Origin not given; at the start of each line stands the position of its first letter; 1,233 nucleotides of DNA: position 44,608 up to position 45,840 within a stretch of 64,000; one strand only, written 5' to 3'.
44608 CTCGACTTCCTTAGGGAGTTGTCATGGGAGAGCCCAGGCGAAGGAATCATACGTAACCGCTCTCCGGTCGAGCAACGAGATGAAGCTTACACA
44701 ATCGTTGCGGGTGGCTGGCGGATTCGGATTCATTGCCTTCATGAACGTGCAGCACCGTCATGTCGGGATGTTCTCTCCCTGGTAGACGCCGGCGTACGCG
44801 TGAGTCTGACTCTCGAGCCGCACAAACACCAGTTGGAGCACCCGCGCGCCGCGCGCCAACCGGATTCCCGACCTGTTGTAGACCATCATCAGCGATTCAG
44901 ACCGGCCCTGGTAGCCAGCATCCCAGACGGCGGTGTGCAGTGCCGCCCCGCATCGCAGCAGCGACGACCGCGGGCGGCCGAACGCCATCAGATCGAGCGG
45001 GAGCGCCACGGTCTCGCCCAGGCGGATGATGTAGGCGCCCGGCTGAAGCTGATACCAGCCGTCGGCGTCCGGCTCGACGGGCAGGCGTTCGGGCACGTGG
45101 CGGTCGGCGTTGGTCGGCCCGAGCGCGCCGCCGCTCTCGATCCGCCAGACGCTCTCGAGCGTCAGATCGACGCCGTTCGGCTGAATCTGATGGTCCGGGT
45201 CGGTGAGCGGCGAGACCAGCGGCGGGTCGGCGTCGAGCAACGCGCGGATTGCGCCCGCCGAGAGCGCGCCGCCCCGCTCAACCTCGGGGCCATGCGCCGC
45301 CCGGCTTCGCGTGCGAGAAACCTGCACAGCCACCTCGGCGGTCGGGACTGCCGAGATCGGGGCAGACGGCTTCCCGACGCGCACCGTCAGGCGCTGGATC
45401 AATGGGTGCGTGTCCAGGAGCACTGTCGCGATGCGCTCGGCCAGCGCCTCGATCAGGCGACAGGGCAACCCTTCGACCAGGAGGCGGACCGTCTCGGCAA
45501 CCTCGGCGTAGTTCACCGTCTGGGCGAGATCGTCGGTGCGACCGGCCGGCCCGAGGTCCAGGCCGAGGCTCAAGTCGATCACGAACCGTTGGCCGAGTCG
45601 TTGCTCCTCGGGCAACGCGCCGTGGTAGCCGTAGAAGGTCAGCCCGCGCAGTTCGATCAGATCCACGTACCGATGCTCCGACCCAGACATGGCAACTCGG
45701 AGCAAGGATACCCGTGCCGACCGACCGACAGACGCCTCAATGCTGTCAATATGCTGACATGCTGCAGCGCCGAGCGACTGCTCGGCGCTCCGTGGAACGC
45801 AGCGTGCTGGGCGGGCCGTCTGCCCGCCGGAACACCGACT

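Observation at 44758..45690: FolB-dUTPase fusion: candidate for the missing dihydroneopterin-triphosphate pyrophosphatase in folate synthesis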

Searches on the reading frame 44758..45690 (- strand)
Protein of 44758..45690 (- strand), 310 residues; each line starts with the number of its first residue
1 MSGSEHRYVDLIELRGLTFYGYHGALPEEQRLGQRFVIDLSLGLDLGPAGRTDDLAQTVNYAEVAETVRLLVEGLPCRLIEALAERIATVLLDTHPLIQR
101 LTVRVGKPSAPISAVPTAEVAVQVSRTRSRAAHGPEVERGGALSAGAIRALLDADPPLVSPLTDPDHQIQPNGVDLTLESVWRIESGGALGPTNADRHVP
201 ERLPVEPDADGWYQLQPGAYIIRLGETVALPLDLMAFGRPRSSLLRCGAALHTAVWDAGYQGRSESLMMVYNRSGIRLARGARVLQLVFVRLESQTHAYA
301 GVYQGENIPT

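Call 3: search_protein_families(library=pfam, proteins=[window:44758-45690:-], max_evalue=1)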
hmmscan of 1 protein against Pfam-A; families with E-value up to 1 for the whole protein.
window:44758-45690:- (310 aa): 5 families
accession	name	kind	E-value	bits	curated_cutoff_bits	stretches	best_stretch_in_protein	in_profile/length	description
PF02152.23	FolB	-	1.5e-36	125.7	31.8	1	12-124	1-112/113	Dihydroneopterin aldolase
PF22769.1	DCD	-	6.4e-24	85.2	27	1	143-291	2-152/153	dCTP deaminase-like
PF00692.24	dUTPase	-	5.2e-06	26.7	22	1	228-298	40-111/129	dUTPase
PF06559.16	DCD_N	-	0.0002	21.7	21.4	1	141-246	3-110/164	2'-deoxycytidine 5'-triphosphate deaminase (DCD) N-terminal domain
PF10785.14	NADH-u_ox-rdase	-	0.18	12.9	25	1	217-278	22-82/87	NADH-ubiquinone oxidoreductase complex I, 21 kDa subunit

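Call 4: search_protein_families(library=ncbifam, proteins=[window:44758-45690:-], max_evalue=1)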
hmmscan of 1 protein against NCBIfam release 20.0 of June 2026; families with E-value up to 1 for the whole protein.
window:44758-45690:- (310 aa): 9 families
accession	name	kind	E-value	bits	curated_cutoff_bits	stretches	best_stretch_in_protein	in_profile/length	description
NF002598.0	PRK02253.1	equivalog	2.7e-57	192.9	130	1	147-308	7-166/167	deoxyuridine 5'-triphosphate nucleotidohydrolase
TIGR00525.1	folB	equivalog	1.7e-32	112.4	72.15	1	12-125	3-115/116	dihydroneopterin aldolase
TIGR00526.1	folB_dom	domain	2.3e-29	102.1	45.05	1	10-129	2-120/122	FolB domain-containing protein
TIGR02274.1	dCTP_deam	equivalog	1.4e-17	64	92.8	1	143-307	2-173/180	dCTP deaminase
NF008614.0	PRK11593.1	equivalog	3.2e-10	40.4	184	1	23-127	15-115/119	bifunctional dihydroneopterin aldolase/7,8-dihydroneopterin epimerase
NF008418.0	PRK11245.1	equivalog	1.3e-05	25.3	152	1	11-110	7-105/121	dihydroneopterin triphosphate 2'-epimerase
TIGR00576.1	dut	superfamily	4.3e-05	23.3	102.55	1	220-296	41-120/143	dUTP diphosphatase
NF001862.0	PRK00601.1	equivalog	9e-05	22.1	103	1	214-294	41-125/150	dUTP diphosphatase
NF005734.0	PRK07559.1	equivalog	0.0001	21.2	283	1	139-247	8-118/368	2'-deoxycytidine 5'-triphosphate deaminase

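Call 5: find_homologous_proteins(query=window:44758-45690:-)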
Query window:44758-45690:- (310 aa): 1861 proteins with E <= 0.001 among 8000 candidates; the best 120 are listed.
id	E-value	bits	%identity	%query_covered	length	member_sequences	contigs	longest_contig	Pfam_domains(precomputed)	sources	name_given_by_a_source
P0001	6.7e-143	494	74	98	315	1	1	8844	PF22769.2,PF02152.24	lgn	-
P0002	1.0e-136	473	73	98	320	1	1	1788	PF22769.2,PF02152.24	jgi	jgi:dUTP pyrophosphatase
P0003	4.7e-134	465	70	98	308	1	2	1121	PF22769.2,PF02152.24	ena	-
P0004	1.7e-132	460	69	97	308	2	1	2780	PF00692.25,PF22769.2,PF02152.24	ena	-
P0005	3.1e-132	459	71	97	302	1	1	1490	PF22769.2,PF02152.24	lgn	-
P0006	2.3e-127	443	69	97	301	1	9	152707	PF00692.25,PF22769.2,PF02152.24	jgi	jgi:dUTP pyrophosphatase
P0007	4.0e-127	442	64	97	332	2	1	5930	PF22769.2,PF02152.24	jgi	jgi:dUTP pyrophosphatase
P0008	6.2e-125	435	66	97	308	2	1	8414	PF00692.25,PF22769.2,PF02152.24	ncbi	ncbi:MAG: deoxyuridine 5'-triphosphate nucleotidohydrolase [Chloroflexota bacterium]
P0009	7.3e-125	435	63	97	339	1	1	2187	PF22769.2,PF02152.24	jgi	jgi:dUTP pyrophosphatase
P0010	7.6e-125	434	68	96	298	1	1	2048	PF00692.25,PF22769.2,PF02152.24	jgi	jgi:dUTP pyrophosphatase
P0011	3.1e-123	429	65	97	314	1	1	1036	PF00692.25,PF22769.2,PF02152.24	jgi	jgi:dUTP pyrophosphatase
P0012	1.0e-122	427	67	97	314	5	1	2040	PF00692.25,PF22769.2,PF02152.24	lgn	-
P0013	1.1e-121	424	64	97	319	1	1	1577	PF00692.25,PF22769.2,PF02152.24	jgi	jgi:dUTP pyrophosphatase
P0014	1.2e-121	424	64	97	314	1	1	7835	PF00692.25,PF22769.2,PF02152.24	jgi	jgi:dUTP pyrophosphatase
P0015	1.4e-121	424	65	97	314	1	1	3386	PF00692.25,PF22769.2,PF02152.24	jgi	jgi:dUTP pyrophosphatase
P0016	6.5e-121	422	66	97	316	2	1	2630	PF22769.2,PF02152.24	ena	-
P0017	1.5e-120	420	62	97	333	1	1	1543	PF00692.25,PF22769.2,PF02152.24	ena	-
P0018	3.1e-120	419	62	97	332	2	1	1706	PF22769.2,PF02152.24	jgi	jgi:dUTP pyrophosphatase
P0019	1.6e-118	414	63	97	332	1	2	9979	PF00692.25,PF22769.2,PF02152.24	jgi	jgi:dUTP pyrophosphatase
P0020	1.8e-118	414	63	97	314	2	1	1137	PF00692.25,PF22769.2,PF02152.24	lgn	-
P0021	3.3e-118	413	62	97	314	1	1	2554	PF00692.25,PF22769.2,PF02152.24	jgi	-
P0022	3.7e-118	412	63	97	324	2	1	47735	PF22769.2,PF02152.24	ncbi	ncbi:MAG: deoxyuridine 5'-triphosphate nucleotidohydrolase [Chloroflexota bacterium]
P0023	5.1e-118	412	62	97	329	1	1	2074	PF06559.17,PF00692.25,PF22769.2,PF02152.24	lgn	-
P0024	6.5e-118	412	62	97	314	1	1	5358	PF22769.2,PF02152.24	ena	-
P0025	7.7e-117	408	61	99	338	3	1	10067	PF00692.25,PF22769.2,PF02152.24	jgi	jgi:dUTP pyrophosphatase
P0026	8.0e-117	408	62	97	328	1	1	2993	PF00692.25,PF22769.2,PF02152.24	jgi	jgi:dUTP pyrophosphatase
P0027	9.9e-117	408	65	97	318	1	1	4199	PF00692.25,PF22769.2,PF02152.24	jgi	jgi:dUTP pyrophosphatase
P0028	3.1e-116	406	62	97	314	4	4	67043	PF00692.25,PF22769.2,PF02152.24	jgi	jgi:dUTP pyrophosphatase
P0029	5.3e-116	405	64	97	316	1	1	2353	PF22769.2,PF02152.24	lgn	-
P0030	1.2e-115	404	61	97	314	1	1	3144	PF00692.25,PF22769.2,PF02152.24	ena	-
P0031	4.0e-115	403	65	97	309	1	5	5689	PF22769.2,PF02152.24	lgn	-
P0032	5.4e-115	402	64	96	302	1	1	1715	PF06559.17,PF22769.2,PF02152.24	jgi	jgi:dUTP diphosphatase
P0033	7.5e-115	402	62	97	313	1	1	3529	PF00692.25,PF22769.2,PF02152.24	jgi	jgi:dUTP pyrophosphatase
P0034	9.4e-115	401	63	97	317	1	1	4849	PF22769.2,PF02152.24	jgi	-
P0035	1.4e-114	401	62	97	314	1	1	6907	PF00692.25,PF22769.2,PF02152.24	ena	-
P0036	2.2e-114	400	59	97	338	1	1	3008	PF00692.25,PF22769.2,PF02152.24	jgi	jgi:dUTP pyrophosphatase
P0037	2.6e-114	400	59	97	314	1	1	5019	PF00692.25,PF22769.2,PF02152.24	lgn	-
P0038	4.6e-114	399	62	97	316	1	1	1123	PF22769.2,PF02152.24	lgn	-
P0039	5.5e-114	399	61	97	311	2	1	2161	PF00692.25,PF22769.2,PF02152.24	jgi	jgi:dUTP pyrophosphatase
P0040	2.3e-113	397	62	99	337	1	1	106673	PF22769.2,PF02152.24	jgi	jgi:dUTP pyrophosphatase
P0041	3.5e-113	396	61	97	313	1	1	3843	PF00692.25,PF22769.2,PF02152.24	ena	-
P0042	4.5e-113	396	62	97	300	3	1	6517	PF00692.25,PF22769.2,PF02152.24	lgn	-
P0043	7.8e-113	395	60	97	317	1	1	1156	PF22769.2,PF02152.24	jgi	jgi:dUTP pyrophosphatase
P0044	9.2e-113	395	61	97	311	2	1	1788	PF00692.25,PF22769.2,PF02152.24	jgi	-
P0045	1.6e-112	394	62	96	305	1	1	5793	PF06559.17,PF22769.2,PF02152.24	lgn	-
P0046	2.0e-112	394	61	97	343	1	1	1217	PF00692.25,PF22769.2,PF02152.24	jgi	-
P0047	2.0e-112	394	61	97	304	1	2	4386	PF00692.25,PF22769.2,PF02152.24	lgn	-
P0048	2.5e-112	393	61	97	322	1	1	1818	PF22769.2,PF02152.24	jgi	jgi:dUTP pyrophosphatase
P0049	8.1e-112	392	63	96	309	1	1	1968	PF06559.17,PF22769.2,PF02152.24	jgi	jgi:dUTP pyrophosphatase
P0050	8.1e-112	392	62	98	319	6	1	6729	PF00692.25,PF22769.2,PF02152.24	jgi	jgi:dUTP pyrophosphatase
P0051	4.7e-111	389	63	97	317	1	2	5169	PF22769.2,PF02152.24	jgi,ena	-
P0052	1.1e-110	388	61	97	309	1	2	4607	PF22769.2,PF02152.24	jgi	-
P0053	2.2e-109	384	60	97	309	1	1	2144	PF00692.25,PF22769.2,PF02152.24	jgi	-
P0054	4.1e-108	380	60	97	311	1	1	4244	PF06559.17,PF22769.2,PF02152.24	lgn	-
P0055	8.1e-107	375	60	97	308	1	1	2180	PF22769.2,PF02152.24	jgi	-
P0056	2.9e-106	373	58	97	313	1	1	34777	PF22769.2,PF02152.24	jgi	jgi:dUTP pyrophosphatase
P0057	3.6e-106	373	59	97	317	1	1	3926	PF00692.25,PF22769.2,PF02152.24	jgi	jgi:dUTP pyrophosphatase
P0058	5.4e-104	366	58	97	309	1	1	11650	PF22769.2,PF02152.24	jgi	jgi:dUTP pyrophosphatase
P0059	6.6e-103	362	58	96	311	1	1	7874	PF00692.25,PF22769.2,PF02152.24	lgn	-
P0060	2.2e-101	357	60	88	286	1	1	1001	PF22769.2,PF02152.24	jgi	jgi:dUTP pyrophosphatase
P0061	4.2e-92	327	67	75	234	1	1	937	PF00692.25,PF22769.2,PF02152.24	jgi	jgi:dUTP pyrophosphatase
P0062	9.0e-90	319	52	96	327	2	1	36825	PF22769.2,PF02152.24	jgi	-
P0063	2.2e-89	318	63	79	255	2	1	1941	PF22769.2,PF02152.24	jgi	jgi:dUTP pyrophosphatase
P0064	5.6e-88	313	56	86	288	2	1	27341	PF22769.2,PF02152.24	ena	-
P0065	4.5e-75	271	70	55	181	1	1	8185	PF00692.25,PF22769.2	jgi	jgi:dUTP pyrophosphatase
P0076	1.5e-67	246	60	57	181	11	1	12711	PF00692.25,PF22769.2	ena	-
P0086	1.1e-62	230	64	54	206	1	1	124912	PF06559.17,PF00692.25,PF22769.2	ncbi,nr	ncbi:MAG: deoxyuridine 5'-triphosphate nucleotidohydrolase [Chloroflexi bacterium]|nr:deoxyuridine 5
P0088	2.5e-62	229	67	54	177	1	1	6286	PF06559.17,PF00692.25,PF22769.2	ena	-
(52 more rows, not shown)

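Call 10: find_encoding_contigs(protein=P0065, flank=4000, max_places=3)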
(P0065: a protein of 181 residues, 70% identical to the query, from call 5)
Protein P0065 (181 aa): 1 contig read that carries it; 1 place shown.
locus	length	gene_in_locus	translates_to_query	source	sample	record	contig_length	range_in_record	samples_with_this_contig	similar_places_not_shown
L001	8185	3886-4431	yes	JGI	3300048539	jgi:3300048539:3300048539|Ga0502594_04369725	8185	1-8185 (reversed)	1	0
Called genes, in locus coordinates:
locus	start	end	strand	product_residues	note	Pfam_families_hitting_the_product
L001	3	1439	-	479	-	?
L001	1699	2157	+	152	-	PF07332:Phage_holin_3_6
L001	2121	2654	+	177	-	-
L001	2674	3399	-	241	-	-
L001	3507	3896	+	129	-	PF02152:FolB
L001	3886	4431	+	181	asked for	PF22769:DCD, PF00692:dUTPase (weak)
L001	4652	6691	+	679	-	PF12229:PG_binding_4, PF04294:VanW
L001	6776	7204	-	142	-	-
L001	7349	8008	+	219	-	PF03070:TENA_THI-4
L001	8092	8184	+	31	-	?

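Call 11: find_encoding_contigs(protein=P0086, flank=5000, max_places=3)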
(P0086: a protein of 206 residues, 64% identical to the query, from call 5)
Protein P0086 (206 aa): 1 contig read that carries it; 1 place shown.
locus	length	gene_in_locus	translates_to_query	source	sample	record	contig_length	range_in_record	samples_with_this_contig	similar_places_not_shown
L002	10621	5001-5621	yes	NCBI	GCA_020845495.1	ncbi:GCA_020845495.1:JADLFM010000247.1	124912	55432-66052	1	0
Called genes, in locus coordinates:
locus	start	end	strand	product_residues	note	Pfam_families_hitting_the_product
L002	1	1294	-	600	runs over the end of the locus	PF00009:GTP_EFTU, PF03144:GTP_EFTU_D2, PF00679:EFG_C, PF06421:LepA_C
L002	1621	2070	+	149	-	PF07332:Phage_holin_3_6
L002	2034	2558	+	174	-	PF14019:DUF4235 (faint)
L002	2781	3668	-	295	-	-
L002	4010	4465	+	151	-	PF13473:Cupredoxin_1 (weak), PF00127:Copper-bind (weak)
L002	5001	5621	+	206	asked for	PF06559:DCD_N (weak), PF22769:DCD, PF00692:dUTPase (weak)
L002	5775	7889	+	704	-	PF12229:PG_binding_4, PF04294:VanW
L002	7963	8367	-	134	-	-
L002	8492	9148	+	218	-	PF03070:TENA_THI-4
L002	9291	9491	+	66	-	-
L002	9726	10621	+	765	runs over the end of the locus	PF01315:Ald_Xan_dh_C, PF02738:MoCoBD_1, PF20256:MoCoBD_2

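Call 18: find_related_loci(query=A1, collection=genome_contigs, flank=8000)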
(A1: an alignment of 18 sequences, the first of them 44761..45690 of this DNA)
Query A1 (310 aa) in genome_contigs; peptide patterns used: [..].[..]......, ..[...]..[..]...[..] (x = any residue, [..] = any of these).
600 stretches matched a pattern (row limit reached: there are more); 581 encode a relative of the query (tblastn E <= 1e-3); the best 80 are kept; 80 distinct loci.
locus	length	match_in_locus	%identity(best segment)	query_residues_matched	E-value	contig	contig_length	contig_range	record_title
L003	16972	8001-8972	62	1-310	7e-127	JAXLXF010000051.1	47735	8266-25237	MAG: Chloroflexota bacterium isolate STL-CHL42 C2.81.fa-51, whole genome shotgun sequence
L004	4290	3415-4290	61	2-279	1e-99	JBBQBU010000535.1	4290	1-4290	MAG: Chloroflexota bacterium isolate Co_metawrap_1307 Cmw_1307_k141_8373650_length_4290_cov_12.0000, whole genome shotgu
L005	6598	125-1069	52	2-307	7e-97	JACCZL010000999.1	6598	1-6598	MAG: Chloroflexota bacterium isolate MGR_bin229 SD2897-2912_k127_5085140, whole genome shotgun sequence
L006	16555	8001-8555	53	125-308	5e-57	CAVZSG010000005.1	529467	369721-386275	MAG: uncultured Chloroflexia bacterium isolate MFD09730.bin.2.128 genome assembly, contig: contig_31212, whole genome sh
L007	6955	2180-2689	56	139-307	4e-56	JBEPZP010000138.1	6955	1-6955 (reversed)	MAG: Thermomicrobium sp. isolate 03V1_S199.rosella_refined.011 NODE_6626_length_6955_cov_5.502050, whole genome shotgun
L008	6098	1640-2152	56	138-307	8e-56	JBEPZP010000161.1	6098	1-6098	MAG: Thermomicrobium sp. isolate 03V1_S199.rosella_refined.011 NODE_7949_length_6098_cov_1.117233, whole genome shotgun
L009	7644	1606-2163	55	126-308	9e-56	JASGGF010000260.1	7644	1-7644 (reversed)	MAG: Thermomicrobiales bacterium isolate 5H213 JMF-2111-06-0005.hyb.bin.213_259, whole genome shotgun sequence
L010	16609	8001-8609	50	107-307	1e-55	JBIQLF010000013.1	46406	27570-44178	MAG: Thermomicrobia bacterium isolate mag.54g NODE_677_length_46406, whole genome shotgun sequence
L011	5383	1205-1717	56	138-307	2e-55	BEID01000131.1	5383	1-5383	Bacterium HR27 DNA, contig: NODE_4594_131, isolate: HRbin27, whole genome shotgun sequence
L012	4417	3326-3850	53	135-310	1e-55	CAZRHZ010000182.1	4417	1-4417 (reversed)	MAG TPA_asm: uncultured Anaerolinea sp. isolate SRP192927_co3_260 genome assembly, contig: NODE_60434_length_4417_cov_7.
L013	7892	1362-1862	54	142-308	2e-55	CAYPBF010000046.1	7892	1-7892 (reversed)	MAG TPA_asm: uncultured Dehalococcoidales bacterium isolate binchicken_co294_60 genome assembly, contig: NODE_7940_lengt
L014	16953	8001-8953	56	3-309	2e-76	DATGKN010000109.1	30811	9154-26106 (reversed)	MAG TPA_asm: Chloroflexota bacterium isolate SMAG_U9860 k141_434317, whole genome shotgun sequence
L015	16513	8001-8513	56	138-307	1e-54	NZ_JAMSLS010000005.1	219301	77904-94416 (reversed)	Thermomicrobium sp. CFH 73360 Scaffold5, whole genome shotgun sequence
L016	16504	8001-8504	54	140-308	7e-55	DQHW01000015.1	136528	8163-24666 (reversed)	MAG TPA_asm: Anaerolineaceae bacterium isolate UBA8523 contig_71025, whole genome shotgun sequence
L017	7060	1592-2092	59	143-308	1e-54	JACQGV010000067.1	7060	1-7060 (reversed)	MAG: Chloroflexi bacterium isolate NC_groundwater_1082_Ag_S2p5_67_125 S_2p5_S6_coassembly_k141_1440760, whole genome sho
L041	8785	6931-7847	55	10-308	9e-75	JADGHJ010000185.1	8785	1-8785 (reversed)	MAG: Chloroflexota bacterium isolate HOG27 NODE_5543_length_8785_cov_17.891665, whole genome shotgun sequence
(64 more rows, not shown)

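Call 20: find_encoding_contigs(protein=P0006, flank=10000, max_places=1)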
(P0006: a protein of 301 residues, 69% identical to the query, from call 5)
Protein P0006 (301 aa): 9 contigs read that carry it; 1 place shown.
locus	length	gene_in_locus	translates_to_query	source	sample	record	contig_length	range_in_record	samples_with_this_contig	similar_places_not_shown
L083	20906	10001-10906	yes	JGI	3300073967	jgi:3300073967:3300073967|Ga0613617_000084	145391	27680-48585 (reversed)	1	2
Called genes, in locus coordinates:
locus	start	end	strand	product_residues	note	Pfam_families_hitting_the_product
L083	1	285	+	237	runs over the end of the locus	PF12679:ABC2_membrane_2, PF12698:ABC2_membrane_3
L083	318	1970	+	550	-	PF23357:DUF7088, PF09822:ABC_transp_aux, PF14258:DUF4350 (weak), PF23355:IFT52_GIFT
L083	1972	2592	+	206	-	PF14238:DUF4340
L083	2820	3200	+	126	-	-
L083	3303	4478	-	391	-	PF08331:QueG_DUF1730, PF00037:Fer4 (faint), PF13484:Fer4_16, PF13646:HEAT_2 (weak)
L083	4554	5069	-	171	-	PF00578:AhpC-TSA, PF08534:Redoxin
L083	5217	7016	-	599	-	PF00009:GTP_EFTU, PF03144:GTP_EFTU_D2, PF00679:EFG_C, PF06421:LepA_C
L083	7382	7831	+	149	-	PF07332:Phage_holin_3_6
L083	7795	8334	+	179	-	-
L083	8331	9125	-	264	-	-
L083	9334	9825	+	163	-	PF13473:Cupredoxin_1 (faint), PF00127:Copper-bind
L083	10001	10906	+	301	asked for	PF02152:FolB, PF22769:DCD, PF00692:dUTPase (faint)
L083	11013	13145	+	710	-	PF12229:PG_binding_4, PF04294:VanW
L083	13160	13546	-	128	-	-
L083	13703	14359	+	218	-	PF03070:TENA_THI-4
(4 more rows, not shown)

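Call 21: find_encoding_contigs(protein=P0062, flank=10000, max_places=1)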
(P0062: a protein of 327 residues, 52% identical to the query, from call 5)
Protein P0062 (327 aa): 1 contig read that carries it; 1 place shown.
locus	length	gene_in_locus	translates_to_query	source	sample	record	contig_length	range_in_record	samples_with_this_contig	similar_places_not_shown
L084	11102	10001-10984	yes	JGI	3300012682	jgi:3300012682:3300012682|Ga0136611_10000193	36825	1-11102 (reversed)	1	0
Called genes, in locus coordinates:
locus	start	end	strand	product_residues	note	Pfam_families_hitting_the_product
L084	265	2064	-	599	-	PF00009:GTP_EFTU, PF03144:GTP_EFTU_D2, PF00679:EFG_C, PF06421:LepA_C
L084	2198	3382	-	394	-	PF02771:Acyl-CoA_dh_N (weak), PF02770:Acyl-CoA_dh_M (weak), PF00441:Acyl-CoA_dh_1, PF08028:Acyl-CoA_dh_2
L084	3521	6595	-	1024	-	PF00211:Guanylate_cyc, PF00515:TPR_1 (faint), PF00931:NB-ARC (weak), PF13191:AAA_16 (weak), PF13401:AAA_22, PF25872:HTH_77, PF13424:TPR_12, PF00196:GerE, +4 more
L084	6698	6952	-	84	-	PF14026:SCO4226-like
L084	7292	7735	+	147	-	PF07332:Phage_holin_3_6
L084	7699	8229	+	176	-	-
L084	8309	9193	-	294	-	-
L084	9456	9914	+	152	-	PF13473:Cupredoxin_1 (faint), PF00127:Copper-bind (weak)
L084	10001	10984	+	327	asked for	PF02152:FolB, PF22769:DCD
